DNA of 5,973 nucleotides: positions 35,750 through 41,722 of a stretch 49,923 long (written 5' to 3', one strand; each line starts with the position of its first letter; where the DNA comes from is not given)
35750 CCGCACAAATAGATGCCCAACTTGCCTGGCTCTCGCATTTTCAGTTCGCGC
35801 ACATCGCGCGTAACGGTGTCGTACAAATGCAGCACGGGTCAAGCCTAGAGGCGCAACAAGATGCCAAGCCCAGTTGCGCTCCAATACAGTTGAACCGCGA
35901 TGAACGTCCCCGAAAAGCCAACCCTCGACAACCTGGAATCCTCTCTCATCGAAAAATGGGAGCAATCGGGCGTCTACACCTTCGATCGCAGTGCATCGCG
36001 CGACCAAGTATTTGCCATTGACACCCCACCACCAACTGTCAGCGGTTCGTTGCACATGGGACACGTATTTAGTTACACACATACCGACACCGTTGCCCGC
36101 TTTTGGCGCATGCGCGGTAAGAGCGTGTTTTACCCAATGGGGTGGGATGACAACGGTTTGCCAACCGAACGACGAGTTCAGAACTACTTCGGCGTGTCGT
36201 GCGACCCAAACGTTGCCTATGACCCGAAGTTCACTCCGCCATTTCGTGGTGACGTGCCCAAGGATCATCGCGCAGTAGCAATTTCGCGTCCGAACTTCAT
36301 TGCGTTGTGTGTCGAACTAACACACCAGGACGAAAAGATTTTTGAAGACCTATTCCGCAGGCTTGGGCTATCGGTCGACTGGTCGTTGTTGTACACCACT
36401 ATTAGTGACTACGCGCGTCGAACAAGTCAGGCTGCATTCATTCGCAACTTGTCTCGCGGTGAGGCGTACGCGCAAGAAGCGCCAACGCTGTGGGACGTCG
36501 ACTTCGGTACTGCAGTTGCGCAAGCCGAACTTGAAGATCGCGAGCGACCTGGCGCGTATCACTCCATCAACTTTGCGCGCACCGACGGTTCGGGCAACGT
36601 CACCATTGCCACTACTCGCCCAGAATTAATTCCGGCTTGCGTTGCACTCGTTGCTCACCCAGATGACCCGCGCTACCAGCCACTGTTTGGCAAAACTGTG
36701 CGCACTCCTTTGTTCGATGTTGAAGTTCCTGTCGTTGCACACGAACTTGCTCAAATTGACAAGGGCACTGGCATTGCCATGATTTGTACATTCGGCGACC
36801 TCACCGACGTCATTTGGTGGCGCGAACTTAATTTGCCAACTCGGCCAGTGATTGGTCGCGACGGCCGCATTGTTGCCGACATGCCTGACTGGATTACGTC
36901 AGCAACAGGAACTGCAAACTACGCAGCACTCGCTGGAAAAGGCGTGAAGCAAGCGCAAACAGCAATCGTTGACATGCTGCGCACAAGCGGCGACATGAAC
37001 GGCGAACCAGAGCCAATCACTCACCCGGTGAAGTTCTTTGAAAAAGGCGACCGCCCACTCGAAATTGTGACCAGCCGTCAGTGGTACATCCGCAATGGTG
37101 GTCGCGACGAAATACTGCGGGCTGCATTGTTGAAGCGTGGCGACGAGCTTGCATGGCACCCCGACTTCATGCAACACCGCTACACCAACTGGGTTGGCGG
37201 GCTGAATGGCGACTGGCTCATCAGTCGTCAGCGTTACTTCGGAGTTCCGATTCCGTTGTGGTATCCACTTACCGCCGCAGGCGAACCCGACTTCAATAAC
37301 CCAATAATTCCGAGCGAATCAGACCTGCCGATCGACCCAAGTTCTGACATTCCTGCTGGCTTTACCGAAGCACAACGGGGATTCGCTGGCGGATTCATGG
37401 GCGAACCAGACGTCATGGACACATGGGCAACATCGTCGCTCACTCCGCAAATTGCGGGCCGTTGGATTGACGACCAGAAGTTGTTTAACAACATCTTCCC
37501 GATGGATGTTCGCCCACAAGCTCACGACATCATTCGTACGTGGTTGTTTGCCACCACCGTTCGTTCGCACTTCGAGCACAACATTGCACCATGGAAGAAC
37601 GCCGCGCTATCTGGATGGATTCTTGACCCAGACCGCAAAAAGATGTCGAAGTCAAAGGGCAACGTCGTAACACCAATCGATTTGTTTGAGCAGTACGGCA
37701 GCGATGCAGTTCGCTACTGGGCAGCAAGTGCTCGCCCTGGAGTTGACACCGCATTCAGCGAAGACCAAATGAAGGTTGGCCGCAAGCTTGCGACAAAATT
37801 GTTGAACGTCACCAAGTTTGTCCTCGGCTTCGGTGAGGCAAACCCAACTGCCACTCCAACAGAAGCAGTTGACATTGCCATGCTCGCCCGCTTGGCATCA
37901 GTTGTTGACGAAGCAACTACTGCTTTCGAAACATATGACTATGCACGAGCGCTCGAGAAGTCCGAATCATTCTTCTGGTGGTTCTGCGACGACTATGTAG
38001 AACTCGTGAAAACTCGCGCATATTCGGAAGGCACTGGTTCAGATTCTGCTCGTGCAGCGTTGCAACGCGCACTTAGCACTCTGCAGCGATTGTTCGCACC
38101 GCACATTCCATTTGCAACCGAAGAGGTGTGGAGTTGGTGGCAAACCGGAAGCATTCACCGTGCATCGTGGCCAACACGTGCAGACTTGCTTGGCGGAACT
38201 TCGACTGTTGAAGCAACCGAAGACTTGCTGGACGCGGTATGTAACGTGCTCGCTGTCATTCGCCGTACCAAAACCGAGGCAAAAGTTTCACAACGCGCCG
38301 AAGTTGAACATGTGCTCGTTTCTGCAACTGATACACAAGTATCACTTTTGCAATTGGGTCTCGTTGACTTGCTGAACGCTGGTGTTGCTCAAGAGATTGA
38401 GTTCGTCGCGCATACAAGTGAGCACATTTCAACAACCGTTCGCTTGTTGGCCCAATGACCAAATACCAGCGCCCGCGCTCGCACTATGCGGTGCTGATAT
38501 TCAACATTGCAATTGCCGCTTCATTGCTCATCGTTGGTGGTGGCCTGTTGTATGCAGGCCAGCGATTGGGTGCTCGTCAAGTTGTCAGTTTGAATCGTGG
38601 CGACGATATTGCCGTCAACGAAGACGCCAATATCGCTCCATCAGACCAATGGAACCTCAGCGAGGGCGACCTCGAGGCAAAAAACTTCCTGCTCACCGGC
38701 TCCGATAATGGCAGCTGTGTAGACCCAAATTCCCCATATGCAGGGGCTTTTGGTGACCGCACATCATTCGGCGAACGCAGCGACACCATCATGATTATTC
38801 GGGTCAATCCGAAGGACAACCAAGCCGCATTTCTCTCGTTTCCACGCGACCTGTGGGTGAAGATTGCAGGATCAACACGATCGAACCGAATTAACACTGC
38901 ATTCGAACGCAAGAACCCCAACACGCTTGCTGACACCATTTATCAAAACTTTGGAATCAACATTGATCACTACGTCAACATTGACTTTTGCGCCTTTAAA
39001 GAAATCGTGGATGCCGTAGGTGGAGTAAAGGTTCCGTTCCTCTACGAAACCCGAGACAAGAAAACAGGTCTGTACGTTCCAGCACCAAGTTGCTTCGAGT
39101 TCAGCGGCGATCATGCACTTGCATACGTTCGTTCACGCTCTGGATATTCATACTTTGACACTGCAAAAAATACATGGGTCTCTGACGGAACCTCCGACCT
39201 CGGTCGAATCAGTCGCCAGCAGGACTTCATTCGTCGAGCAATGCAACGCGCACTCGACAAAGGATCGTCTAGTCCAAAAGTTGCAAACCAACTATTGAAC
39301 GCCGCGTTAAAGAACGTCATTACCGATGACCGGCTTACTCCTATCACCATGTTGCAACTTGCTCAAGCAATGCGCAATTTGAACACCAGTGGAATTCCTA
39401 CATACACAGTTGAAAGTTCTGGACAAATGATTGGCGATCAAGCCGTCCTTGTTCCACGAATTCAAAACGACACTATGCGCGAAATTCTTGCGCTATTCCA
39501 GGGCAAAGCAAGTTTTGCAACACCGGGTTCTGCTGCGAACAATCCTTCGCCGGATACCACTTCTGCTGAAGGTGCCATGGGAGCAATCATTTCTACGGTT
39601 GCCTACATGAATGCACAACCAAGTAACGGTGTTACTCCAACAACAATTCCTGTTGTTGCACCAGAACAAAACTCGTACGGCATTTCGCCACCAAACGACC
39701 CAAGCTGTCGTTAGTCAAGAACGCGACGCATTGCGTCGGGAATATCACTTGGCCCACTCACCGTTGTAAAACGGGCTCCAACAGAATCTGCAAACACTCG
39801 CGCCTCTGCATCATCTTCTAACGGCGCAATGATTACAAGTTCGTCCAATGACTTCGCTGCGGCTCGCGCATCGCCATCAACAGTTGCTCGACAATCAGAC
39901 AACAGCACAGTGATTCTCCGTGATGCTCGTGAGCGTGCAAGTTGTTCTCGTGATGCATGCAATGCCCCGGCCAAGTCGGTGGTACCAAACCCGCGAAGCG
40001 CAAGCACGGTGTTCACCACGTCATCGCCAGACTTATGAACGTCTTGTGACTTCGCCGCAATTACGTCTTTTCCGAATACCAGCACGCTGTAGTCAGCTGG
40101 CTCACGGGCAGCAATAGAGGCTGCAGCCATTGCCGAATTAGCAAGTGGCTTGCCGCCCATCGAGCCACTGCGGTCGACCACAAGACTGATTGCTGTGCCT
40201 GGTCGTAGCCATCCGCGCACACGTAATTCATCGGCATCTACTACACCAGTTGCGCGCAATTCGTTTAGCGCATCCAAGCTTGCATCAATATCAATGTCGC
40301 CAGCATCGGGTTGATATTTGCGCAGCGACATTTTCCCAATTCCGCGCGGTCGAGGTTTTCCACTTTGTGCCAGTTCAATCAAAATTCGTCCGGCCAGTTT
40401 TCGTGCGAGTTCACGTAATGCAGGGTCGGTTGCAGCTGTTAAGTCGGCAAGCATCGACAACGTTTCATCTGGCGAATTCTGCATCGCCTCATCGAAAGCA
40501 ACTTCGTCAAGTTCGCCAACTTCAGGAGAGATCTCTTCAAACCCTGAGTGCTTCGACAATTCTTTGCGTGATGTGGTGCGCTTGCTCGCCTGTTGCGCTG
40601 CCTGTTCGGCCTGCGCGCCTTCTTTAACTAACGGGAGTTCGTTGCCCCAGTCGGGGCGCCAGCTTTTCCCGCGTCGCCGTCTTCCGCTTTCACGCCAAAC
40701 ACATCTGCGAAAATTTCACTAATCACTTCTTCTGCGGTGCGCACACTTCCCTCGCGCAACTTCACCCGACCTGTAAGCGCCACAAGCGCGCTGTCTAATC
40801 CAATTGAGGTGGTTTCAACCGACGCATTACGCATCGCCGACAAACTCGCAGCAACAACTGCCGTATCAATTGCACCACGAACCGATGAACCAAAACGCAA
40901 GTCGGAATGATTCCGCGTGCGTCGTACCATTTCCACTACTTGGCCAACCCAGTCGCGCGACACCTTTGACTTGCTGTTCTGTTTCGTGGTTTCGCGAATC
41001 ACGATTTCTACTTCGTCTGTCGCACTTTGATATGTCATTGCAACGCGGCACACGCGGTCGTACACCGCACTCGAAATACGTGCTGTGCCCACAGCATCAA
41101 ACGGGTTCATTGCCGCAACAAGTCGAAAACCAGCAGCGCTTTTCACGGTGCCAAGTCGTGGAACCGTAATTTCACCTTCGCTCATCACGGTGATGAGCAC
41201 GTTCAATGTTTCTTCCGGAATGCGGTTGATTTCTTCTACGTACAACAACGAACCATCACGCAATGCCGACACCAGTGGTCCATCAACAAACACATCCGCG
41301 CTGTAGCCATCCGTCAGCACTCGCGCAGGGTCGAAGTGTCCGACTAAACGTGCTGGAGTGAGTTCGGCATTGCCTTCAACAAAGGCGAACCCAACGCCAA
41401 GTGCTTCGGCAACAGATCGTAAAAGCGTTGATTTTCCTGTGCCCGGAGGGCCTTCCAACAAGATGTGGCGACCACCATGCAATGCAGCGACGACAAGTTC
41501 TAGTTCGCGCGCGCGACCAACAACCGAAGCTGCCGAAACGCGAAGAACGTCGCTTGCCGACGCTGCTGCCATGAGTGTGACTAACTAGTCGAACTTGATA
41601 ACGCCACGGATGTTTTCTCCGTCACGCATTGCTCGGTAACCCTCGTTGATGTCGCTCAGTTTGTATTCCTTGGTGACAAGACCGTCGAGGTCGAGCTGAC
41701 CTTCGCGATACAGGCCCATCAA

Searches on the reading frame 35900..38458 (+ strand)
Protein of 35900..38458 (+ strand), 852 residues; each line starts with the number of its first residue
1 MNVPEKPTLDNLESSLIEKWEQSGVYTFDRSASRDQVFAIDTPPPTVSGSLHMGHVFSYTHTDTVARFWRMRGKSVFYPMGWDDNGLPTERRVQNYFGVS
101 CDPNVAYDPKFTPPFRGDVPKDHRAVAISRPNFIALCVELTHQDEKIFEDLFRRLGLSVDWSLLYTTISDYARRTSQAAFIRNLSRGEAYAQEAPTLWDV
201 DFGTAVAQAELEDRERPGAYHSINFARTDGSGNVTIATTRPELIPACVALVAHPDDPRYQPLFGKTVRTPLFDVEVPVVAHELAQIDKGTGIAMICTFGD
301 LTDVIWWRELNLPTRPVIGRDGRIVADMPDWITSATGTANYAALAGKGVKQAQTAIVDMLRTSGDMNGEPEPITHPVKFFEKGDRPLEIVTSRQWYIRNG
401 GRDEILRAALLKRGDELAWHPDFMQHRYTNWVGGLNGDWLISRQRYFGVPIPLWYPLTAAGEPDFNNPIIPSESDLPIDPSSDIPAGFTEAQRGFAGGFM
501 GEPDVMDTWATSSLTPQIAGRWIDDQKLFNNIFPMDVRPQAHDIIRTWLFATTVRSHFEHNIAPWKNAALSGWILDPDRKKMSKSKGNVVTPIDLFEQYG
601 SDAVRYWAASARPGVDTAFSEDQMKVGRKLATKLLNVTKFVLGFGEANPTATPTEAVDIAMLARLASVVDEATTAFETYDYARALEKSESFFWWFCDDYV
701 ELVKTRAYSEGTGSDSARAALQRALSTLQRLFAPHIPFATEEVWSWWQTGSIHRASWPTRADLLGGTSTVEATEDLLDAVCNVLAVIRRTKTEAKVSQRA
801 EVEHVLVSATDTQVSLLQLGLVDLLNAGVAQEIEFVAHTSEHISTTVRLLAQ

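Call 15: search_protein_families(library=pfam, proteins=[window:35900-38458:+], max_evalue=0.001)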
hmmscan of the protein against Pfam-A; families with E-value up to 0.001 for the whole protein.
window:35900-38458:+ (852 aa): 5 families
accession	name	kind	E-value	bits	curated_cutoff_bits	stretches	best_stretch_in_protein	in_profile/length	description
PF00133.28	tRNA-synt_1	-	2.9e-69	234.2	22.7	2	125-619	92-413/414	tRNA synthetases class I (I, L, M and V)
PF08264.19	Anticodon_1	-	1.3e-27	96.9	25.1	1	660-804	3-146/148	Anticodon-binding domain of tRNA ligase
PF09334.17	tRNA-synt_1g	-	1.4e-16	60.7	20.1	2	40-92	3-55/391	tRNA synthetases class I (M)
PF01921.24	tRNA-synt_1f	-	2.1e-06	27.4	27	1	573-622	274-323/360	tRNA synthetases class I (K)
PF01406.26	tRNA-synt_1e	-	1.4e-05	25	27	0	575-625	247-297/301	tRNA synthetases class I (C) catalytic domain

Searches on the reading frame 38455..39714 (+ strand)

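Call 15: search_protein_families(library=pfam, proteins=[window:38455-39714:+], max_evalue=0.001)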
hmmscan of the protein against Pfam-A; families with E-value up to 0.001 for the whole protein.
window:38455-39714:+ (419 aa): 1 family
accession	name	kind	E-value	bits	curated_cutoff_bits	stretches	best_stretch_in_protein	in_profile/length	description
PF03816.19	LytR_cpsA_psr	-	2.8e-33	115.6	24.6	1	108-266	1-148/150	LytR_cpsA_psr family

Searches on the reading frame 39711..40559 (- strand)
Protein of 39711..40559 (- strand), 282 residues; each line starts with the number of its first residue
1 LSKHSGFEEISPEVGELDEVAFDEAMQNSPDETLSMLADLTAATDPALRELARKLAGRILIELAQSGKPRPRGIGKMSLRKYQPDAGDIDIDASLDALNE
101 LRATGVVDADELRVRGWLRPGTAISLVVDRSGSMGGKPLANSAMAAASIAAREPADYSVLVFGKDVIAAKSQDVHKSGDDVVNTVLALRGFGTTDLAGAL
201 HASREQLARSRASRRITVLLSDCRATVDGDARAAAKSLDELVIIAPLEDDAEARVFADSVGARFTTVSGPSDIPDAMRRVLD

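Call 4: search_protein_families(library=ncbifam, proteins=[window:39711-40559:-], max_evalue=0.001)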
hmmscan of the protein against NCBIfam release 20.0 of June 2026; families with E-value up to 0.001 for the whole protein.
window:39711-40559:- (282 aa): 0 families

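Call 15: search_protein_families(library=pfam, proteins=[window:39711-40559:-], max_evalue=0.001)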
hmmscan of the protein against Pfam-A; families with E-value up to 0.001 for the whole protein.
window:39711-40559:- (282 aa): 4 families
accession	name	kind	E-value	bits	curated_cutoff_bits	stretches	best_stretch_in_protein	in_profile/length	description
PF05762.20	VWA_CoxE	-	1.7e-07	31.3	26.4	1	76-240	12-174/222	VWA domain containing CoxE-like protein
PF13519.12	VWA_2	-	2.1e-07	31.9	27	1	126-222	3-105/107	von Willebrand factor type A domain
PF09967.15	DUF2201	-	8.9e-06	26.3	26.4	1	125-225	2-91/123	VWA-like domain (DUF2201)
PF00092.34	VWA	-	5.3e-05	23.9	23.8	1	124-240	2-129/174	von Willebrand factor type A domain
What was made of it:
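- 39711..40559 (-): VWA-domain protein, partner of the MoxR ATPase. The pair is conserved beside the alcohol dehydrogenase and mft genes across the family. Pfam VWA_CoxE/VWA_2 (call 15).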

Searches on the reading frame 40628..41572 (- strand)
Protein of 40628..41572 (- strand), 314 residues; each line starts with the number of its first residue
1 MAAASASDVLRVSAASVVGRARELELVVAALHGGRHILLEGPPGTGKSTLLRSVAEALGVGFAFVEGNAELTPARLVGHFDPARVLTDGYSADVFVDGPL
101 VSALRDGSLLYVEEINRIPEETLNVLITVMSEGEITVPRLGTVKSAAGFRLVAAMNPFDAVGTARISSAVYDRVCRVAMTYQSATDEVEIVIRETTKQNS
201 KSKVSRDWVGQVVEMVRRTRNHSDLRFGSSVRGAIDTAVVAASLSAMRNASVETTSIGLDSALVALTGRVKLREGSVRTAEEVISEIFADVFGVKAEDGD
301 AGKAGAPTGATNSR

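Call 4: search_protein_families(library=ncbifam, proteins=[window:40628-41572:-], max_evalue=0.001)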
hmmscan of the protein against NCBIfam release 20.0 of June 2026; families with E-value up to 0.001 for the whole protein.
window:40628-41572:- (314 aa): 16 families
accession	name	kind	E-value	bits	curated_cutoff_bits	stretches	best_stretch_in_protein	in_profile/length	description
TIGR02640.1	gas_vesic_GvpN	equivalog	3.4e-20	72.7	266.8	1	31-245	18-240/262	gas vesicle protein GvpN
NF047784.1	MadB_ATPase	equivalog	1.9e-16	60.1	475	1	90-269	120-289/298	MadB family AAA-type ATPase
TIGR02031.1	BchD-ChlD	equivalog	1.9e-13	50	499.55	1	37-283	19-265/608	magnesium chelatase ATPase subunit D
TIGR02442.1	Cob-chelat-sub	hypoth_equivalog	2.9e-13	49.1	779.45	1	69-282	94-303/641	putative cobaltochelatase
TIGR00635.1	ruvB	equivalog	3.1e-09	36.3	299.05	1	35-69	31-65/305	Holliday junction branch migration DNA helicase RuvB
NF000868.0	PRK00080.1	equivalog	2e-08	33.5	282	1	36-69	53-86/330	Holliday junction branch migration DNA helicase RuvB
TIGR02030.1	BchI-ChlI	equivalog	1.1e-07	31.4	466.95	1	71-210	100-234/337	magnesium chelatase ATPase subunit I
TIGR01650.1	PD_CobS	equivalog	8.3e-07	28.5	558.55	1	27-237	57-276/327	cobaltochelatase subunit CobS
TIGR00368.1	TIGR00368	hypoth_equivalog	5.2e-06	25.3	362.4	0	17-55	194-232/499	YifB family Mg chelatase-like AAA ATPase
NF007365.0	PRK09862.1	equivalog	1.3e-05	24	530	0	15-53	191-229/506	YifB family Mg chelatase-like AAA ATPase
TIGR00764.1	lon_rel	equivalog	1.5e-05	23.8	516.6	1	16-58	19-61/608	ATP-dependent protease LonB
TIGR03922.1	T7SS_EccA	equivalog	0.00017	20.3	466.65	1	32-80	310-359/557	type VII secretion AAA-ATPase EccA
NF047747.1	PrtsmActNtasePan2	equivalog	0.0004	19.7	700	0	36-186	187-328/397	proteasome-activating nucleotidase Pan2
NF003069.1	PRK03992.1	subfamily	0.00084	18.6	500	0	35-187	166-309/379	proteasome-activating nucleotidase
NF003745.1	PRK05342.1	equivalog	0.00087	18.2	359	0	36-128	111-196/418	ATP-dependent Clp protease ATP-binding subunit ClpX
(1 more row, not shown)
